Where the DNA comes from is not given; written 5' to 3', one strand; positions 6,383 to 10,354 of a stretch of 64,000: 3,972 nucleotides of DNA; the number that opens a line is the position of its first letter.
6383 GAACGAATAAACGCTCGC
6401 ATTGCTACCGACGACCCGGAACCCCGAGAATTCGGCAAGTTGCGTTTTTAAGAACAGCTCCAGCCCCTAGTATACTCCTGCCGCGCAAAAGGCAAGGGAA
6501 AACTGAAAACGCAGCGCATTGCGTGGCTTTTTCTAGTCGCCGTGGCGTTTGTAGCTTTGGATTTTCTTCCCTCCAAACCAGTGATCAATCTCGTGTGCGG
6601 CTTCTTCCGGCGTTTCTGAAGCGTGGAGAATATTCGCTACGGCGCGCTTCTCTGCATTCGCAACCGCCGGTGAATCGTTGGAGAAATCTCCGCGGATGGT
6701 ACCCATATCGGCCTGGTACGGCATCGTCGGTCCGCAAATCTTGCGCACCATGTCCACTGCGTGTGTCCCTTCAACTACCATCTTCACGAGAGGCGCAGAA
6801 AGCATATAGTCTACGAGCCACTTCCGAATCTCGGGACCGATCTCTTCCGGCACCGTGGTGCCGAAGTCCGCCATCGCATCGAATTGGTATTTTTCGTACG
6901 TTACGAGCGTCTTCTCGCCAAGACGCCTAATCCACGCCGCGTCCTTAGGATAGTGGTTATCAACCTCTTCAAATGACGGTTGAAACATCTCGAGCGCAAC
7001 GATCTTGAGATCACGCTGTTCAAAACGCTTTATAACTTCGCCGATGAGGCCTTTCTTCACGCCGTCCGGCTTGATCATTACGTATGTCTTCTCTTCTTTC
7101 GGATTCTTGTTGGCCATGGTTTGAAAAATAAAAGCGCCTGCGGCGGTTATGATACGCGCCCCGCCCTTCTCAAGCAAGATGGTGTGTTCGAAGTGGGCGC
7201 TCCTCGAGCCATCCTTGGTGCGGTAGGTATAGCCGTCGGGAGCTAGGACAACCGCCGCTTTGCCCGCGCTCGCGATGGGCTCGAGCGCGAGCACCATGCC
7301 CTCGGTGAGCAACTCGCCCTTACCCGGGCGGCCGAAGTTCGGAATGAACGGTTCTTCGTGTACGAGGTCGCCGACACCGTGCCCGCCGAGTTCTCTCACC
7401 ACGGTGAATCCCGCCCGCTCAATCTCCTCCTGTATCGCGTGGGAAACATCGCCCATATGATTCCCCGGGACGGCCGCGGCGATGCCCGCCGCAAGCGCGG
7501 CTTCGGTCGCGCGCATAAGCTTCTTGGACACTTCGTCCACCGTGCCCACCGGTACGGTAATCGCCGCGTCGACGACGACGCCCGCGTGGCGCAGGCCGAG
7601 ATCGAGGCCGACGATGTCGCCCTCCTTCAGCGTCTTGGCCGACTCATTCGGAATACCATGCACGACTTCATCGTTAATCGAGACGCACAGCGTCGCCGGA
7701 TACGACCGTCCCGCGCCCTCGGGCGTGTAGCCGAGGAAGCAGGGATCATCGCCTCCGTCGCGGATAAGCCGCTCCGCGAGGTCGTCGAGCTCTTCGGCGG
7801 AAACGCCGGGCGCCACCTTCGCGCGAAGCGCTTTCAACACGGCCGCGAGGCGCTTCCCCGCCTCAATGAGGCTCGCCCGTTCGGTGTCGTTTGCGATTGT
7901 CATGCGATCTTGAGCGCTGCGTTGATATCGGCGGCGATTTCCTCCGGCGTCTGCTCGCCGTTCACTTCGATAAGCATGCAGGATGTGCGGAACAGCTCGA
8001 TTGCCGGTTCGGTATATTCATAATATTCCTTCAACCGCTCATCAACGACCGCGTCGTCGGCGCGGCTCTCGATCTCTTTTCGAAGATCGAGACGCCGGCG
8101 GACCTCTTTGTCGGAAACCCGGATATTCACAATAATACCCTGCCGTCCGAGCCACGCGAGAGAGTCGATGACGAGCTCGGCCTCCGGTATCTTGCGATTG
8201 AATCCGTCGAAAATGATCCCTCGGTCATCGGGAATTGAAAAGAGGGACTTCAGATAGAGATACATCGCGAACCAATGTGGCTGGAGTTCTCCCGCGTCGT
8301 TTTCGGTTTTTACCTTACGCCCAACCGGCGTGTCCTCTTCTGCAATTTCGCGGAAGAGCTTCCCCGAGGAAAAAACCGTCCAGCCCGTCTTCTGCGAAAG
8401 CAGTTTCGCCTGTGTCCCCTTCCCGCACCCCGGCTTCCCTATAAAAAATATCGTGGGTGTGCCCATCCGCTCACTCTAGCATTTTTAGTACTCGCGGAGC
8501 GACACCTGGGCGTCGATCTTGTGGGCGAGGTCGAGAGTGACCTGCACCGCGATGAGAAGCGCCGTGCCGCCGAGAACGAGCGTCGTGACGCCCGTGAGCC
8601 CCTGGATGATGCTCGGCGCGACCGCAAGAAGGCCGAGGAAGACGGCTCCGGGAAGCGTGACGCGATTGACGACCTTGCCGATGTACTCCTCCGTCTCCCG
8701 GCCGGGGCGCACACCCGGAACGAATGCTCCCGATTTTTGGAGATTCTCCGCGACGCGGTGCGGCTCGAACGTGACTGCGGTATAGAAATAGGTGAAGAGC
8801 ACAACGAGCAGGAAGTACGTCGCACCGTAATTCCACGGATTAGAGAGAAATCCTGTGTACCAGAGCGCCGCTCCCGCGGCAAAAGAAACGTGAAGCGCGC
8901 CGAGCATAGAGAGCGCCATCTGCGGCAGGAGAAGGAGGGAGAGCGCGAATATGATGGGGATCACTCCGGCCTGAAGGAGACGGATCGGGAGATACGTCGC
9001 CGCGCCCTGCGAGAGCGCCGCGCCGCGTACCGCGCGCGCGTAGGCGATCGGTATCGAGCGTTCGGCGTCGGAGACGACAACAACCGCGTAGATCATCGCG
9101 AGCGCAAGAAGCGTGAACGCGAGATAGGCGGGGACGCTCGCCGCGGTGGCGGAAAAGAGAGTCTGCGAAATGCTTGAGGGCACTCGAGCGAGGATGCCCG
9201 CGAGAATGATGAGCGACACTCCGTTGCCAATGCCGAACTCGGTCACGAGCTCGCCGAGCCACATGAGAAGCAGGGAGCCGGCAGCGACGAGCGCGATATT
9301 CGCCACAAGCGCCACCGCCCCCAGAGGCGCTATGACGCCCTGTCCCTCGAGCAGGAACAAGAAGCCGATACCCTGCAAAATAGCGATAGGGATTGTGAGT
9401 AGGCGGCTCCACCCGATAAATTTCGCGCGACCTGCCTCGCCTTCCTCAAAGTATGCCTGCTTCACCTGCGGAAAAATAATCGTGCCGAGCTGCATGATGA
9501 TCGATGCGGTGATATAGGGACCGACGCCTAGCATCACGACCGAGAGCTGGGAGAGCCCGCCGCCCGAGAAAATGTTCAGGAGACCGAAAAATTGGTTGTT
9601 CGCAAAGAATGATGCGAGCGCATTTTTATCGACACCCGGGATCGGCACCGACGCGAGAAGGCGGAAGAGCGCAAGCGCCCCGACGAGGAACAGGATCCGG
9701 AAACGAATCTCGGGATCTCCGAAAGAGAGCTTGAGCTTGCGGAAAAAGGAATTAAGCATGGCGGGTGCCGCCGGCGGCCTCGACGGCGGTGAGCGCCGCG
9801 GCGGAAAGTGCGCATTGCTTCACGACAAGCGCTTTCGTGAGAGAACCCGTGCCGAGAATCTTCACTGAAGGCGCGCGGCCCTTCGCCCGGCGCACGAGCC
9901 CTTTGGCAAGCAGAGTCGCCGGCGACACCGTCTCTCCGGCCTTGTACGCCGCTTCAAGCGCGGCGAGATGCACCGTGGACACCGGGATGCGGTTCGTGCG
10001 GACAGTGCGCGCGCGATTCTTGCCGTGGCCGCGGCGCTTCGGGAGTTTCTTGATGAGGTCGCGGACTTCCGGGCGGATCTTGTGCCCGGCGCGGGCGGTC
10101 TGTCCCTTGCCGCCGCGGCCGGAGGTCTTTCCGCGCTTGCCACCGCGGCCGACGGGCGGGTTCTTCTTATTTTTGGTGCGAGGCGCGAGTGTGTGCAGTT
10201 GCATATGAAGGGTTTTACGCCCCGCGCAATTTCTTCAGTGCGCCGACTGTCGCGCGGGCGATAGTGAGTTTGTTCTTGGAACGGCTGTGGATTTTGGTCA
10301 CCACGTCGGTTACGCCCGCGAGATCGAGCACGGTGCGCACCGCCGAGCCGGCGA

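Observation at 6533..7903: Methionine aminopeptidase fused in-frame to nucleoside diphosphate kinase at the end of the ribosomal spc/alpha region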

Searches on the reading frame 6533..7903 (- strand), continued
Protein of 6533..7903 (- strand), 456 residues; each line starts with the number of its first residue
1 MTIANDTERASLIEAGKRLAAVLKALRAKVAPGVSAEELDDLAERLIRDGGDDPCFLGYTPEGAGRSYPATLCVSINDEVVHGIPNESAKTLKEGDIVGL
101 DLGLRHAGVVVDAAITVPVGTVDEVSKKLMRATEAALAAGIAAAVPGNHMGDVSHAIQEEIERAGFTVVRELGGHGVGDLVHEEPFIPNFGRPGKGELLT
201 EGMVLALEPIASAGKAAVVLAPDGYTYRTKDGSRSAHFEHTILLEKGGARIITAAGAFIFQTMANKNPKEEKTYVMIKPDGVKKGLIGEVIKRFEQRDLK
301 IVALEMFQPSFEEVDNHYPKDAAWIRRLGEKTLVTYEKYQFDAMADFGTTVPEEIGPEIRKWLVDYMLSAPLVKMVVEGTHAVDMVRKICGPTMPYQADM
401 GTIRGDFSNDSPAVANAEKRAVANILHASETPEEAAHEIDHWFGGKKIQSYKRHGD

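Call 47: search_protein_families(library=pfam, proteins=[P0133, P0216, P0145, P0157, P0192, P0203, P0221], max_evalue=0.01)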
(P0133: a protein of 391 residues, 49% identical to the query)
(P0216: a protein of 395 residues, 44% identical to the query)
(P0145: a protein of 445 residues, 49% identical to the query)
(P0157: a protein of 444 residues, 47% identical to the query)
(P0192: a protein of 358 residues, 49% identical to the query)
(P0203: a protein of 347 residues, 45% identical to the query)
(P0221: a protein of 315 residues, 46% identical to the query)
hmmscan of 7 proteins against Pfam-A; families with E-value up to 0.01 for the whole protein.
P0133 (391 aa): 2 families
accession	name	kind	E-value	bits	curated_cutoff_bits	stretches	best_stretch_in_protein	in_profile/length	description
PF00557.29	Peptidase_M24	-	3.7e-46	158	23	1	15-246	3-208/208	Metallopeptidase family M24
PF03652.20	RuvX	-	4.9e-19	69.4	29.2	1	265-388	2-133/134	Holliday junction resolvase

P0216 (395 aa): 2 families
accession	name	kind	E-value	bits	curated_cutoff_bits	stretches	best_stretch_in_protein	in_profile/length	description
PF00557.29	Peptidase_M24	-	2.4e-46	158.6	23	1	12-240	3-208/208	Metallopeptidase family M24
PF03652.20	RuvX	-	2e-29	103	29.2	1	255-387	2-133/134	Holliday junction resolvase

P0145 (445 aa): 5 families
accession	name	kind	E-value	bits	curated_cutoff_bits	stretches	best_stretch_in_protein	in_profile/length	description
PF00557.29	Peptidase_M24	-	1.1e-53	182.6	23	1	207-434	1-207/208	Metallopeptidase family M24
PF00406.28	ADK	-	5.6e-36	124.4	26.8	1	1-157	30-150/151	Adenylate kinase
PF05191.20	ADK_lid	-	7.4e-15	55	26.6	1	94-129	1-36/36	Adenylate kinase, active site lid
PF13207.12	AAA_17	-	2.1e-09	38.2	27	1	3-94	31-122/136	AAA domain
PF17213.9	Hydin_ADK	-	3.4e-05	24.5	27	1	25-52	168-195/196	Hydin Adenylate kinase-like domain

P0157 (444 aa): 5 families
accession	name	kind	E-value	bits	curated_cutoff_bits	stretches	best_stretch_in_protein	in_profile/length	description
PF00557.29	Peptidase_M24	-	2.4e-46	158.6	23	1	208-435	2-208/208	Metallopeptidase family M24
PF00406.28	ADK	-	1.4e-34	119.8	26.8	1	8-168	1-150/151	Adenylate kinase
PF13207.12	AAA_17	-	9e-23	81.5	27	1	9-147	1-136/136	AAA domain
PF13238.12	AAA_18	-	2.3e-05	25.3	29.4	1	9-140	4-119/128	AAA domain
PF13671.12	AAA_33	-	0.00037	21.3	27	1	5-145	1-128/143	AAA domain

P0192 (358 aa): 1 family
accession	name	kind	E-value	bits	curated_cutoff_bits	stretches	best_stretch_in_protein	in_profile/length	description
PF00557.29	Peptidase_M24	-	2.2e-49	168.5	23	1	1-227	3-208/208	Metallopeptidase family M24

P0203 (347 aa): 1 family
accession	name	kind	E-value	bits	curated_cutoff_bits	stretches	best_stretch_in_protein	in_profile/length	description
PF00557.29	Peptidase_M24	-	1.7e-52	178.7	23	1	11-239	1-208/208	Metallopeptidase family M24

P0221 (315 aa): 1 family
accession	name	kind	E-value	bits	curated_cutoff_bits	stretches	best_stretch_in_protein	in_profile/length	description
PF00557.29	Peptidase_M24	-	8.7e-53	179.6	23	1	11-238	1-207/208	Metallopeptidase family M24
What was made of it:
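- Map tolerates fusion partners at both ends elsewhere: Map-RuvX and Adk-Map proteins exist in the database (call 47). C-terminal Map fusions exist elsewhere, such as Map-RuvX (call 47).
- Tried and rejected: Pfam shows they are Map-RuvX, Adk-Map or carry unassigned tails (call 47).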

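Call 60: predict_structure(protein=window:6536-7903:-)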
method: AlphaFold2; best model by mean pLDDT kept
length: 456 residues; sequences in the alignment: 1
mean_pLDDT: 38.4   pTM: 0.30
mean pLDDT of the five models: 38.4, 36.8, 35.7, 35.7, 31.8
residues with pLDDT >= 90: 0; 70-90: 3; 50-70: 58; < 50: 395
segments of 3 or more residues with pLDDT < 50: 1-19, 26-35, 49-130, 132-134, 143-154, 165-414, 449-456
pLDDT, mean of each block of 10 residues (from residue 1): 30 46 47 47 49 34 28 28 27 33 34 35 42 51 44 51 48 32 31 35 35 31 35 33 28 28 31 33 36 37 32 39 38 32 35 39 41 34 39 34 37 50 62 68 53 36
secondary structure, 60 per line:
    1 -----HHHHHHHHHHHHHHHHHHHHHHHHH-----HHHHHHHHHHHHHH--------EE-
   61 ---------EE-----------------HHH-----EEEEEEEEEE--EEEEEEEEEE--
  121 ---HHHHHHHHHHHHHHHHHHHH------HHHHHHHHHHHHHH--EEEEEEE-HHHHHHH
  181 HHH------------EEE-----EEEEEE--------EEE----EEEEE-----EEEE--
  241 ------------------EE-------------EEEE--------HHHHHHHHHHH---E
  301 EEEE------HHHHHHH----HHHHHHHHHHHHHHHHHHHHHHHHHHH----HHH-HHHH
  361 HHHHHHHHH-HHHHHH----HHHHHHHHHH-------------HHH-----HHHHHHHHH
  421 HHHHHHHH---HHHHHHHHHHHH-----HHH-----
elements in order: H6-30 H36-49 E97-106 E109-118 H124-143 H150-163 E166-172 H174-183 E196-198 E204-209 E218-220 E225-229 E235-238 E274-277 H286-296 E300-304 H311-317 H322-348 H357-369 H371-376 H381-390 H412-428 H432-443
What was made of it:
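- Tried and rejected: The single-sequence AlphaFold model was uninformative (mean pLDDT 38, call 60).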

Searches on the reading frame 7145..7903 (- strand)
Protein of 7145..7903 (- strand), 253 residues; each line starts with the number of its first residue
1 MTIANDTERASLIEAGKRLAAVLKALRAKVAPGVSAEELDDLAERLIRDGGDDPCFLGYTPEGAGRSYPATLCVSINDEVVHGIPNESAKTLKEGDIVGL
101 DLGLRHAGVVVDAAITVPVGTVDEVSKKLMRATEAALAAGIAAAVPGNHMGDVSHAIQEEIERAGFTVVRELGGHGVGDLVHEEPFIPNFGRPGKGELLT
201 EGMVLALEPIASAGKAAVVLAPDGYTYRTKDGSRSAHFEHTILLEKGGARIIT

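Call 23: search_solved_structures(query=window:7145-7903:-, show_alignments=2, max_evalue=1e-20)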
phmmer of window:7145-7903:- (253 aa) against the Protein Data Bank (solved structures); distinct sequences matched with E-value up to 1e-20: 52.
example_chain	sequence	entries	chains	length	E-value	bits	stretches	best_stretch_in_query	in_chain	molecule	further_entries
1o0x_A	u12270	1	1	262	2.2e-61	210.5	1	7-253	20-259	Methionine aminopeptidase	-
3tav_A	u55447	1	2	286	4.2e-54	186.7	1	11-253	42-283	Methionine aminopeptidase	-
3tb5_A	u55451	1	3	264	1.4e-47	165.3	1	5-253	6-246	Methionine aminopeptidase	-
4fo7_A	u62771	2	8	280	7.7e-46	159.6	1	12-253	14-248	Methionine aminopeptidase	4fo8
4juq_A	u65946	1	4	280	8e-46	159.6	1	12-253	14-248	Methionine aminopeptidase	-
4km3_A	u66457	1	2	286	5.2e-42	147.1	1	106-253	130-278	Methionine aminopeptidase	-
3mr1_A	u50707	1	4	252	5.7e-42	147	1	11-253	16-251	Methionine aminopeptidase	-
3mx6_A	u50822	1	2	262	6.5e-42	146.8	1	11-253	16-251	Methionine aminopeptidase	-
1yvm_A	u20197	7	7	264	4.7e-41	144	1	13-253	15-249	Methionine aminopeptidase | PROTEIN (METHIONINE AMINOPEPTIDASE)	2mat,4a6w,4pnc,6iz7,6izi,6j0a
3mat_A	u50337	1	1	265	4.7e-41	143.9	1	13-253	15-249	METHIONINE AMINOPEPTIDASE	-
1c21_A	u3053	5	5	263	4.8e-41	143.9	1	13-253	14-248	METHIONINE AMINOPEPTIDASE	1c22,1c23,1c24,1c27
4mat_A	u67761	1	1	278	5.6e-41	143.7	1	13-253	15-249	PROTEIN (METHIONINE AMINOPEPTIDASE)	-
6mrf_A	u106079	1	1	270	8.6e-41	143.1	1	14-253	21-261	Methionine aminopeptidase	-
2p99_A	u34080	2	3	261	8.8e-41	143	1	13-253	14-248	Methionine aminopeptidase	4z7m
1mat_A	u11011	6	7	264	8.9e-41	143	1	13-253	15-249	METHIONYL AMINOPEPTIDASE | Methionine aminopeptidase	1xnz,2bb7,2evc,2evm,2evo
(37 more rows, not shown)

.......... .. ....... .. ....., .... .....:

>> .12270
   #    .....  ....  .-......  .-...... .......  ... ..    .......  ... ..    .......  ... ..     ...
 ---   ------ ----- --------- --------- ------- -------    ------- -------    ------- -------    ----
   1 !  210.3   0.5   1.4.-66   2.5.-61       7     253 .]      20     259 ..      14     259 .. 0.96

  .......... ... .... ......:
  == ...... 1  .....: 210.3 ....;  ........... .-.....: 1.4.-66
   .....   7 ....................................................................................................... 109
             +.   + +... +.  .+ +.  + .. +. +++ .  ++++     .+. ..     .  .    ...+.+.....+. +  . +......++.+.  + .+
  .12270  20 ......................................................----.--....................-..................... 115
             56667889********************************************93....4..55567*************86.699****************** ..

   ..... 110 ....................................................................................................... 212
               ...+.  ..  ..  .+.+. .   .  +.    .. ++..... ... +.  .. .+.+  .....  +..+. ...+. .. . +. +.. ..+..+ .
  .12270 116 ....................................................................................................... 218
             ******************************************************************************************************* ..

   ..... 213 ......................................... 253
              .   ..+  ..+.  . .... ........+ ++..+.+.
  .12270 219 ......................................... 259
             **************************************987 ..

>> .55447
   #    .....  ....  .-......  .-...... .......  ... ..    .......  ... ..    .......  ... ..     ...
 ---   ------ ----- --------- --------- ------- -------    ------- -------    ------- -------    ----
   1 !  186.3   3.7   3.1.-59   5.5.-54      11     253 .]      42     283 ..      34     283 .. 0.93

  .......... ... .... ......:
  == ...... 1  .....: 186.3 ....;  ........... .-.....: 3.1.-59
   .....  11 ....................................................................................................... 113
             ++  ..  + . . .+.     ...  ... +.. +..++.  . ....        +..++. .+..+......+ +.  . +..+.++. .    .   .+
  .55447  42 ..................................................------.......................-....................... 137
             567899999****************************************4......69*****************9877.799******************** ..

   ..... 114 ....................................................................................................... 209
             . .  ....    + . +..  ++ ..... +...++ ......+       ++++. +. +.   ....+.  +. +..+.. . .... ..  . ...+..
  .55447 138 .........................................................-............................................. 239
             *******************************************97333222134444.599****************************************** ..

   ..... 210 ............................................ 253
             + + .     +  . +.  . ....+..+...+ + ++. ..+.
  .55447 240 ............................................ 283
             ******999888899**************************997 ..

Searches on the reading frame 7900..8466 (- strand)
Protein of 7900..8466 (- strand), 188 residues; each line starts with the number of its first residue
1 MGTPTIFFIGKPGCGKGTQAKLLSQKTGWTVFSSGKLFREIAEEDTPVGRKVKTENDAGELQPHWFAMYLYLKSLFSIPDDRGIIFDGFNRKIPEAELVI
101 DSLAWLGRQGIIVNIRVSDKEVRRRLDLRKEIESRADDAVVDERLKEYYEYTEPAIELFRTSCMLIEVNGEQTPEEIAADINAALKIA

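Call 3: search_protein_families(library=pfam, proteins=[window:7900-8466:-])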
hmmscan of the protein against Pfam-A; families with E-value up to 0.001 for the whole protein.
window:7900-8466:- (188 aa): 4 families
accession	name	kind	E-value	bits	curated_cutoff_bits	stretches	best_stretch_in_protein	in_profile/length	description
PF00406.28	ADK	-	7.3e-24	85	26.8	1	9-161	2-148/151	Adenylate kinase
PF13207.12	AAA_17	-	5.9e-15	56.2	27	1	10-139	2-131/136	AAA domain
PF13671.12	AAA_33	-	1.2e-07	32.5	27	1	6-147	2-139/143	AAA domain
PF13238.12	AAA_18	-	3.1e-07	31.3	29.4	1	6-144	1-126/128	AAA domain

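Call 29: find_encoding_contigs(protein=window:7900-8466:-, flank=3000, max_places=6)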
Protein window:7900-8466:- (188 aa): 1 contig read that carries it; 1 place shown.
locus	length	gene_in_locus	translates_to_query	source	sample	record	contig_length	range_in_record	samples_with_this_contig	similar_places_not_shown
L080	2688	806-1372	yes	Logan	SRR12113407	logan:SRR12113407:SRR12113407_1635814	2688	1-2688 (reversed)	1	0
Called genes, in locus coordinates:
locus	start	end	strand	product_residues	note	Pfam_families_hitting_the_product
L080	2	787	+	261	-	?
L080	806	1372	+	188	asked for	PF13238:AAA_18 (weak), PF13671:AAA_33, PF00406:ADK, PF13207:AAA_17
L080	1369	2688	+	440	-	?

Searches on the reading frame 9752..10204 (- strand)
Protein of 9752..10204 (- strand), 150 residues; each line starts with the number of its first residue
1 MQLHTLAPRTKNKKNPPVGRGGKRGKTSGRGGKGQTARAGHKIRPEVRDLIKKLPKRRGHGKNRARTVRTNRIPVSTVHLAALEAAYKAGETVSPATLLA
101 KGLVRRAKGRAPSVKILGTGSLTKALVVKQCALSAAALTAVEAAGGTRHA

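Call 31: find_encoding_contigs(protein=window:9752-10204:-, flank=5000, max_places=6)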
Protein window:9752-10204:- (150 aa): 1 contig read that carries it; 1 place shown.
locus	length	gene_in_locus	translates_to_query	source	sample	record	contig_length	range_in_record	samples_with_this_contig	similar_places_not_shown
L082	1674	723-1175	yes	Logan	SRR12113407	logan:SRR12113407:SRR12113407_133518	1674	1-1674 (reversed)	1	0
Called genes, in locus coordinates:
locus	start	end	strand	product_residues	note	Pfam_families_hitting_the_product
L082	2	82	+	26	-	?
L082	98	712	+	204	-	PF00333:Ribosomal_S5, PF03719:Ribosomal_S5_C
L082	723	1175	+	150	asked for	PF00828:Ribosomal_L27A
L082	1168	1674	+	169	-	?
